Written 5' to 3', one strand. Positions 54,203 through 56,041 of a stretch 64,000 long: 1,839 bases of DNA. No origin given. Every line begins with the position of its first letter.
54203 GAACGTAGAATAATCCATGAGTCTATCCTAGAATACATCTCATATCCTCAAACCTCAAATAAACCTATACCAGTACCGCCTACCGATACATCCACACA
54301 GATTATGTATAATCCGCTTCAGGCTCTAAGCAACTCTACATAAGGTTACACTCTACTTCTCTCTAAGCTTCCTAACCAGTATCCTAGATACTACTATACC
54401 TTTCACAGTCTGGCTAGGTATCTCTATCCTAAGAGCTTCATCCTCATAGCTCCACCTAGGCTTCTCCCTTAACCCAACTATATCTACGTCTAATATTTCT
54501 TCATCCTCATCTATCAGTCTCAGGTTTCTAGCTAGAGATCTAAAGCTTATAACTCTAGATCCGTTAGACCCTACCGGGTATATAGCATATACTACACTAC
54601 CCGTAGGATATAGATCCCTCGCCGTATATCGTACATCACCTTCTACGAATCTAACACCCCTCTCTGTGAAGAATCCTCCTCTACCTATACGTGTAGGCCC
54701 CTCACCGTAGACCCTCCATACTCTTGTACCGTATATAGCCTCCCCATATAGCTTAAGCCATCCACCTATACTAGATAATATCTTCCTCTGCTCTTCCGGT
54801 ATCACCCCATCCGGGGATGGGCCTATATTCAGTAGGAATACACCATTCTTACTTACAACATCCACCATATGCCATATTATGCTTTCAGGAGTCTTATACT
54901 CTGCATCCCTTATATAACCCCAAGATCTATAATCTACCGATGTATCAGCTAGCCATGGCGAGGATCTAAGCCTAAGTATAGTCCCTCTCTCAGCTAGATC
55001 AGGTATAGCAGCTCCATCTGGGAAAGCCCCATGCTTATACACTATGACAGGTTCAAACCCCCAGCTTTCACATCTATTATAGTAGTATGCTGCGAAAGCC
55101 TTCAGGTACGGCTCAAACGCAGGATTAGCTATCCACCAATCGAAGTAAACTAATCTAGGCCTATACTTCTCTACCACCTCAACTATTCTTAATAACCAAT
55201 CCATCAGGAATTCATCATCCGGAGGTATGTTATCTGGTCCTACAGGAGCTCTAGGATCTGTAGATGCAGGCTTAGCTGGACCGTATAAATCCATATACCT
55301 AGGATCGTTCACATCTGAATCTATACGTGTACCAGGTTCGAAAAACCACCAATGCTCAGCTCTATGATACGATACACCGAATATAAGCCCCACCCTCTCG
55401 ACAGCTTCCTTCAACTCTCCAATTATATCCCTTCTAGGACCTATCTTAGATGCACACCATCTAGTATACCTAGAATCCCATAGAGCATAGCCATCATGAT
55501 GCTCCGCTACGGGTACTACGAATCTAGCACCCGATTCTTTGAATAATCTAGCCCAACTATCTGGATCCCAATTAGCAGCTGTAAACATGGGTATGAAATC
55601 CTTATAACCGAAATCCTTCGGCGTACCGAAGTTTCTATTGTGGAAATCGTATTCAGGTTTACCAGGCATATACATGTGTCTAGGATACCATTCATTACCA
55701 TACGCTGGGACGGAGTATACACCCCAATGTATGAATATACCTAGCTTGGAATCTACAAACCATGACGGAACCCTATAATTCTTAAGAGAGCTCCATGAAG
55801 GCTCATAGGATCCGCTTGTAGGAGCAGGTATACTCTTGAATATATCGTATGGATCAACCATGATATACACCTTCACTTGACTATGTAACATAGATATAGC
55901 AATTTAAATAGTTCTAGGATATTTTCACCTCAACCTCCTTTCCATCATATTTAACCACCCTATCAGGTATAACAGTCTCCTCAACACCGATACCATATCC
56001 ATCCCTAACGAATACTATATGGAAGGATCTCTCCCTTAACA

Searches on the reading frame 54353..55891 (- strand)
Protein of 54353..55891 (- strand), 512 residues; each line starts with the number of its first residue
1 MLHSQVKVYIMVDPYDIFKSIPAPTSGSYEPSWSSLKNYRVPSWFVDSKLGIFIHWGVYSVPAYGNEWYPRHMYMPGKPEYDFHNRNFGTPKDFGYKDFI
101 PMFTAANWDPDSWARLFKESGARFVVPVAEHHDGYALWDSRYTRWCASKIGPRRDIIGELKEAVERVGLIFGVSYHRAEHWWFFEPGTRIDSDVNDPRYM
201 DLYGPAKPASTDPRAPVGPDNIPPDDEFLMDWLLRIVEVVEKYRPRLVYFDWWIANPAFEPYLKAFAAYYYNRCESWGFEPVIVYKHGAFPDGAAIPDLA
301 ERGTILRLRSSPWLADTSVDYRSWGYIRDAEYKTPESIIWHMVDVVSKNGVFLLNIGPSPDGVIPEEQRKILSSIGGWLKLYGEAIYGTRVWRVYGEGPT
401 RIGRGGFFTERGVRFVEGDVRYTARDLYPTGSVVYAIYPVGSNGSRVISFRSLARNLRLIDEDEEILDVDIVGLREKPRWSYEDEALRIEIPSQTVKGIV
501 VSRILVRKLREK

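Call 22: find_encoding_contigs(protein=window:54353-55891:-, flank=10000, max_places=1)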
Protein window:54353-55891:- (512 aa): 4 contigs read that carry it; 1 place shown.
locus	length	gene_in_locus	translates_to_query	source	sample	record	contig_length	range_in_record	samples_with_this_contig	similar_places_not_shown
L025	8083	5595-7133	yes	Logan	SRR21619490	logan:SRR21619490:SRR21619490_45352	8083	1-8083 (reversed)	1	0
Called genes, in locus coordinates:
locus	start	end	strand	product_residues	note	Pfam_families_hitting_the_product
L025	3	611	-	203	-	?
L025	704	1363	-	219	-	-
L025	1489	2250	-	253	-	PF01656:CbiA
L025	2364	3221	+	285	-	PF00892:EamA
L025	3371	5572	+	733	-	PF13802:Gal_mutarotas_2, PF01055:Glyco_hydro_31_2nd, PF21365:Glyco_hydro_31_3rd, PF17137:DUF5110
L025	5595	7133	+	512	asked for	PF01120:Alpha_L_fucos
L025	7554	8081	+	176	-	?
